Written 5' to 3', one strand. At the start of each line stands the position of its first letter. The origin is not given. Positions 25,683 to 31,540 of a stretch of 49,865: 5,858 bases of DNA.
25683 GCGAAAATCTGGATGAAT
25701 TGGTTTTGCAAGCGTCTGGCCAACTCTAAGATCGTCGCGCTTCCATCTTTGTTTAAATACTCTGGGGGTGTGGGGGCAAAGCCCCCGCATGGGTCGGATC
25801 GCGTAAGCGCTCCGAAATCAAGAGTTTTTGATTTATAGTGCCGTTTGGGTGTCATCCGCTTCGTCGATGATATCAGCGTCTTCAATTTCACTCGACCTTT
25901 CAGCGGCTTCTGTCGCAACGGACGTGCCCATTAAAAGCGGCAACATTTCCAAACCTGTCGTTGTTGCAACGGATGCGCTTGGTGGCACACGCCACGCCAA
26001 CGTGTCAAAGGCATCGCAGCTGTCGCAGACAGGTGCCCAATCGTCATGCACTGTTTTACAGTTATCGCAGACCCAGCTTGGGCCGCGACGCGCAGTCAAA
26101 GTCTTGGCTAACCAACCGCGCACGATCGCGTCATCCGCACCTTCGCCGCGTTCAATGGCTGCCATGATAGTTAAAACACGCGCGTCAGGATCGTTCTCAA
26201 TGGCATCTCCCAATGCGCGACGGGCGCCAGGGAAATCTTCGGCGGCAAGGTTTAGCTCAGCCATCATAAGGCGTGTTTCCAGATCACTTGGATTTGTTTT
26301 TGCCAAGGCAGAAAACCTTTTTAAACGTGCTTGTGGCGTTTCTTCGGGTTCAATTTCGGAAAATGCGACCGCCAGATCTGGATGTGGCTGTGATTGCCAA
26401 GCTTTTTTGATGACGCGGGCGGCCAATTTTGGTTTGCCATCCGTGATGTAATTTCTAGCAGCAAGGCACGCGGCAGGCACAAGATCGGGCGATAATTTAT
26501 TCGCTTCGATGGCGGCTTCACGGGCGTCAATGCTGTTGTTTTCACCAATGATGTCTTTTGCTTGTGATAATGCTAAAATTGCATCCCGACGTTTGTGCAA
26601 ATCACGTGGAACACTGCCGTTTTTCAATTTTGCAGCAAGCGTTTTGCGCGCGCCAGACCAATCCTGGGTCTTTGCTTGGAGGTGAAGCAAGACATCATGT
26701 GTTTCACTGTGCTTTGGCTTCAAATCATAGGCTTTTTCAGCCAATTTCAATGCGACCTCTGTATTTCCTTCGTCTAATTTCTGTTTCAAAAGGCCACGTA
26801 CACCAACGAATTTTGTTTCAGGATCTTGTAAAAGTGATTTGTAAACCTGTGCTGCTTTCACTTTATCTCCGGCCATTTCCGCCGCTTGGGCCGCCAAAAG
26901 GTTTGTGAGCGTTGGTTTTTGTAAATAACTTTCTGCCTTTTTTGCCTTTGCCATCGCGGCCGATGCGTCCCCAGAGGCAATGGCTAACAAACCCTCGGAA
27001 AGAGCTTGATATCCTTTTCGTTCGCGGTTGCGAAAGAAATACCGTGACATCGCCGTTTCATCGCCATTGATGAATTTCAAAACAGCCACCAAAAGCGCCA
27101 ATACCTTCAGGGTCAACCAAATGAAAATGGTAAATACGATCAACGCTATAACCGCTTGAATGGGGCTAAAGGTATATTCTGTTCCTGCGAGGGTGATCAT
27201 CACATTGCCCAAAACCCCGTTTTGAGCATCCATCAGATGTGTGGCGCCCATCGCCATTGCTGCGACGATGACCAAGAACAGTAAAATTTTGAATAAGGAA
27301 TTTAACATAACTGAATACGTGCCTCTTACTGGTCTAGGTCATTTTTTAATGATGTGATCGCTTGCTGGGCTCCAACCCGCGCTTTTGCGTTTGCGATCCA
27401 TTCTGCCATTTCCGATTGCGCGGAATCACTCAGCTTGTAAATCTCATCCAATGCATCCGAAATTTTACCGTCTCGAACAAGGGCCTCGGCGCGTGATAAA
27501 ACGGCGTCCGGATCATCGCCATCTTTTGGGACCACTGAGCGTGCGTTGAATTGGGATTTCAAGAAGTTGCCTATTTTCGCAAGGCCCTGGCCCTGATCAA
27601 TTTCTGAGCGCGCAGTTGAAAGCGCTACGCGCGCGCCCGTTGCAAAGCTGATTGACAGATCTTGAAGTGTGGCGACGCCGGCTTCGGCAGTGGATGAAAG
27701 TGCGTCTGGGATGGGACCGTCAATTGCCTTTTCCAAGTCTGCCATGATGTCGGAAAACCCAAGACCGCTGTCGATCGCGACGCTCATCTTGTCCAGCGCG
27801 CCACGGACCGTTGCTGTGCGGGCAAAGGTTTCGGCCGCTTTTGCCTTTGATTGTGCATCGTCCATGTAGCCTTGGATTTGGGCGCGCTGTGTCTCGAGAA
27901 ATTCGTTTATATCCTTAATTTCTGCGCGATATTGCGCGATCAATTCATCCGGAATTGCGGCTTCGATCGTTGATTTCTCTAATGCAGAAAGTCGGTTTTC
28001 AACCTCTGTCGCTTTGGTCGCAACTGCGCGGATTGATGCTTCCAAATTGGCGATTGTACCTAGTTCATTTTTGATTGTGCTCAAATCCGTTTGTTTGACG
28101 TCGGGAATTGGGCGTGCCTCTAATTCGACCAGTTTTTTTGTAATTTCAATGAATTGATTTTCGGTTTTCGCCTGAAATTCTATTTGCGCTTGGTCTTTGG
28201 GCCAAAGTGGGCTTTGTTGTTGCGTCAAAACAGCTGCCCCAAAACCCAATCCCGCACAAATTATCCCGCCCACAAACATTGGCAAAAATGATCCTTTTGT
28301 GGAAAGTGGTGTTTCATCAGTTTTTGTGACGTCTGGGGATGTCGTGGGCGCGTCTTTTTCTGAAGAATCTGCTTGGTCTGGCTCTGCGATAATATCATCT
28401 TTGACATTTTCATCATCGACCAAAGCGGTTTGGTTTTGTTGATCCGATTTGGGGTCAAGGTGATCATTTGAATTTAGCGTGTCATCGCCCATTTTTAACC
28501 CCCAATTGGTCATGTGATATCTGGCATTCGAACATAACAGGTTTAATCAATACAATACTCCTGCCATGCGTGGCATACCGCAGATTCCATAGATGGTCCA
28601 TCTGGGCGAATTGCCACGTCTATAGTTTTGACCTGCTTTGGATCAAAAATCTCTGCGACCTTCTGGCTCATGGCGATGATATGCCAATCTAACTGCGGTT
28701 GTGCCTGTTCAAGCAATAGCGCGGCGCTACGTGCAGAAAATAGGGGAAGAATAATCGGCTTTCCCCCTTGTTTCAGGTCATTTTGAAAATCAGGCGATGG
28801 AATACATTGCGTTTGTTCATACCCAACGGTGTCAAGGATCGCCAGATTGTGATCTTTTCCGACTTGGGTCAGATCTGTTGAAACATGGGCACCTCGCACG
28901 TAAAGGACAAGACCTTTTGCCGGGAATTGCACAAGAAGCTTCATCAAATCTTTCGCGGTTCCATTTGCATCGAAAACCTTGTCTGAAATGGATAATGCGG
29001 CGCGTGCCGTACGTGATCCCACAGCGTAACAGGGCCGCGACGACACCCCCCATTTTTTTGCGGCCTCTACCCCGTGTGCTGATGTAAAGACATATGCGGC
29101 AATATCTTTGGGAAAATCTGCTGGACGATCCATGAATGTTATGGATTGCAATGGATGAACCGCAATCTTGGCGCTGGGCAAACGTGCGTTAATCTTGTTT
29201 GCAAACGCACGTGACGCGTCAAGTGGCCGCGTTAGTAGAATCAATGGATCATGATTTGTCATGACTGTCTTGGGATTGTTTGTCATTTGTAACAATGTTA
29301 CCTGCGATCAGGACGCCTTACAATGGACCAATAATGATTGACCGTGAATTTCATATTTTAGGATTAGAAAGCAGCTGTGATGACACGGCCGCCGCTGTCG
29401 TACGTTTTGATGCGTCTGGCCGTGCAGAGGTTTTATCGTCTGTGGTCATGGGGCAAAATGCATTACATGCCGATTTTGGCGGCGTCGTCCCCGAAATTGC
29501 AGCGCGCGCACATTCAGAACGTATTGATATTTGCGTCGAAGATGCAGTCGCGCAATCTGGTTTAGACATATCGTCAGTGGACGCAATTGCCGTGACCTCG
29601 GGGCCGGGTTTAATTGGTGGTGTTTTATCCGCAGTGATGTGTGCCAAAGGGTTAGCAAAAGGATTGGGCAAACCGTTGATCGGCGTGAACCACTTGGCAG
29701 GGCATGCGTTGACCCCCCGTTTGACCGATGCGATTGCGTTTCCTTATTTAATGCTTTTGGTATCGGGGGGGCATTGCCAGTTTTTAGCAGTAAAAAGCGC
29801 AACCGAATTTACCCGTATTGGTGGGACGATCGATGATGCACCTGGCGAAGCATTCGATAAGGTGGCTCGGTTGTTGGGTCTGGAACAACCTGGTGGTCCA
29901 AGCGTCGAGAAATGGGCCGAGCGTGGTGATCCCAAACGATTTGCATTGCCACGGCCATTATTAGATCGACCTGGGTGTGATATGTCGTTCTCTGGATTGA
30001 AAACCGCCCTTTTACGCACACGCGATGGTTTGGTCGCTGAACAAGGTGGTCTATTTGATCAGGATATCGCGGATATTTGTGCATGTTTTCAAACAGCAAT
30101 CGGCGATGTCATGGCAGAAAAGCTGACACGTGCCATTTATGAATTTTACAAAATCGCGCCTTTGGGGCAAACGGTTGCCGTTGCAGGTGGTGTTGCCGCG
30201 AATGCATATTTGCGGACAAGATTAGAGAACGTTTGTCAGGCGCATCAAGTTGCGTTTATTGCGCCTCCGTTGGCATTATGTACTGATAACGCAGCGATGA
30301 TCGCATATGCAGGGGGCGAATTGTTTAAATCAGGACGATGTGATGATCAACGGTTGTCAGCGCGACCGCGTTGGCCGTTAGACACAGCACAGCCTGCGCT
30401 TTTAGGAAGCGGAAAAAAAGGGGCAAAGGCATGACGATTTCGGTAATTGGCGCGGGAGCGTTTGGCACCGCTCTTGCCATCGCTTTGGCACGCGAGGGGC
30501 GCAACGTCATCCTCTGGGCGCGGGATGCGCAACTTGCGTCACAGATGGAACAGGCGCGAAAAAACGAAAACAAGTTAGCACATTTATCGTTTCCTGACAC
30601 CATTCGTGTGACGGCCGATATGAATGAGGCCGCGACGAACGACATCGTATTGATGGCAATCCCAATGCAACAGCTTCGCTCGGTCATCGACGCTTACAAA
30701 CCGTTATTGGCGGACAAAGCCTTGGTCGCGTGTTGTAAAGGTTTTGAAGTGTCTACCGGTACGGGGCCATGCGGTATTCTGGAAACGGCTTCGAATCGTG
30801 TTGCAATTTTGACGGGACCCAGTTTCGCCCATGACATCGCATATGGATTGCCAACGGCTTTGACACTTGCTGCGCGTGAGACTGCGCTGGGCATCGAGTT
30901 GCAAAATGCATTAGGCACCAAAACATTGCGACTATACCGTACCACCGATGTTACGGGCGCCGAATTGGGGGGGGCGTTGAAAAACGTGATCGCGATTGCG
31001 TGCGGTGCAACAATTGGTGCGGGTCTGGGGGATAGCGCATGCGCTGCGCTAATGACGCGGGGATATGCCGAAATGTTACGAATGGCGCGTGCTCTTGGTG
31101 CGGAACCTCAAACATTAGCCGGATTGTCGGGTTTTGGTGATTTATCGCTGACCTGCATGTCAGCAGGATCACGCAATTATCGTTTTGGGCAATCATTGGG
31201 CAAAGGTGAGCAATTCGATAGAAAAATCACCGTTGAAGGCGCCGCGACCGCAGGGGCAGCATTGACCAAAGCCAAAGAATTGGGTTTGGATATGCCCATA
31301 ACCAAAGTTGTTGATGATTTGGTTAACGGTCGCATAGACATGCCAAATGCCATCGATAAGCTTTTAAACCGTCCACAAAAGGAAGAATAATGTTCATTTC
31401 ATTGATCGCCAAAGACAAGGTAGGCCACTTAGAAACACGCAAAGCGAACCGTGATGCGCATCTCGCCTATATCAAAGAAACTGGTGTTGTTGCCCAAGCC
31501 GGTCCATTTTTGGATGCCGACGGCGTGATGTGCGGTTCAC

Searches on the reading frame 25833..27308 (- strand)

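Call 26: search_protein_families(library=pfam, proteins=[window:25833-27308:-], max_evalue=0.0001)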
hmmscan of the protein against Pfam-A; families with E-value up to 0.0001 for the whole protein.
window:25833-27308:- (491 aa): 3 families
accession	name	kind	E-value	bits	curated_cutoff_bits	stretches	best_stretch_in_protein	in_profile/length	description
PF07219.19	HemY_N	-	1.4e-26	93.1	31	1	34-147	1-107/107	HemY protein N-terminus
PF14559.12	TPR_19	-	4.3e-11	43.4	25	1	329-385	11-68/68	Tetratricopeptide repeat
PF13428.12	TPR_14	-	2.1e-06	28.3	23.5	0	344-383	2-41/44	Tetratricopeptide repeat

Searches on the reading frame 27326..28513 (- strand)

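Call 26: search_protein_families(library=pfam, proteins=[window:27326-28513:-], max_evalue=0.0001)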
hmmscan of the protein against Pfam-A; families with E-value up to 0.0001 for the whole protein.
window:27326-28513:- (395 aa): 1 family
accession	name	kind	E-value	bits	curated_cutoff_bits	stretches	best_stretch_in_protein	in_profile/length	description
PF09731.14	Mitofilin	-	1.1e-05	25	27.4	1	312-389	530-609/614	Mitochondrial inner membrane protein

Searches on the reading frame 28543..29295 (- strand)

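Call 26: search_protein_families(library=pfam, proteins=[window:28543-29295:-], max_evalue=0.0001)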
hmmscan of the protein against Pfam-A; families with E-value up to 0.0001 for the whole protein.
window:28543-29295:- (250 aa): 1 family
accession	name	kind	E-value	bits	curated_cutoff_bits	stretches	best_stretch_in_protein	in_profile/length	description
PF02602.20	HEM4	-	3.8e-16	59.4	27.5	1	44-235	14-228/231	Uroporphyrinogen-III synthase HemD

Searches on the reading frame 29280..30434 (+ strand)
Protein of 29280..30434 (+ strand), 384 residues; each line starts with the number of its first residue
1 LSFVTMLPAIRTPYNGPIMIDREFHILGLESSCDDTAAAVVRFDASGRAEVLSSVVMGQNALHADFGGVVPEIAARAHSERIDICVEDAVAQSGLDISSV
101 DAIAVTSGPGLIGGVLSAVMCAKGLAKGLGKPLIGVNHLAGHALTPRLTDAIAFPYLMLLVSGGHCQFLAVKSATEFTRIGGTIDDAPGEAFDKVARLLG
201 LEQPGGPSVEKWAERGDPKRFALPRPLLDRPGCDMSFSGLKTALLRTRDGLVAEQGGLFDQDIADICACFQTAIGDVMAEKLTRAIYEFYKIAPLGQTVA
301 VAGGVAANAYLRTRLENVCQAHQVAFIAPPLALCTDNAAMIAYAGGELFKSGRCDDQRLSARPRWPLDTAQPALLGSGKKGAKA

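Call 26: search_protein_families(library=pfam, proteins=[window:29280-30434:+], max_evalue=0.0001)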
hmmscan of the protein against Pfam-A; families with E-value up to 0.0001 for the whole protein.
window:29280-30434:+ (384 aa): 1 family
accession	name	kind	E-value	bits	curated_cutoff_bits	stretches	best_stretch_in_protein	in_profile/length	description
PF00814.31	TsaD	-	6.8e-90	301.8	24.8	1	50-343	1-264/264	tRNA N6-adenosine threonylcarbamoyltransferase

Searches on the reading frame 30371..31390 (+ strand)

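Call 26: search_protein_families(library=pfam, proteins=[window:30371-31390:+], max_evalue=0.0001)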
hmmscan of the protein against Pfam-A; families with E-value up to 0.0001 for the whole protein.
window:30371-31390:+ (339 aa): 8 families
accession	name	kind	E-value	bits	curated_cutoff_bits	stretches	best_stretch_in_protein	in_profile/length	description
PF07479.19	NAD_Gly3P_dh_C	-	6.3e-43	146.8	25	1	193-328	1-141/142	NAD-dependent glycerol-3-phosphate dehydrogenase C-terminus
PF01210.29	NAD_Gly3P_dh_N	-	5e-37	127.8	23.1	1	23-170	2-154/158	NAD-dependent glycerol-3-phosphate dehydrogenase N-terminus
PF20618.3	GPD_NAD_C_bact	-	2.4e-15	57.3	27.6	1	253-314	1-66/66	Bacterial GPD, NAD-dependent C-terminal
PF02558.23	ApbA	-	5.7e-11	42.7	22.2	1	23-122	1-99/150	Ketopantoate reductase PanE/ApbA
PF03807.23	F420_oxidored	-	7.4e-11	42.9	21.6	1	22-121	1-91/94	NADP oxidoreductase coenzyme F420-dependent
PF07991.19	KARI_N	-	7.9e-06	26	20.6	1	19-129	3-101/165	Acetohydroxy acid isomeroreductase, NADPH-binding domain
PF10727.15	Rossmann-like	-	1.9e-05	24.8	23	1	21-108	15-91/131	Rossmann-like domain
PF13450.12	NAD_binding_8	-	5.7e-05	23.7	21.9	0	25-64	1-40/68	NAD(P)-binding Rossmann-like domain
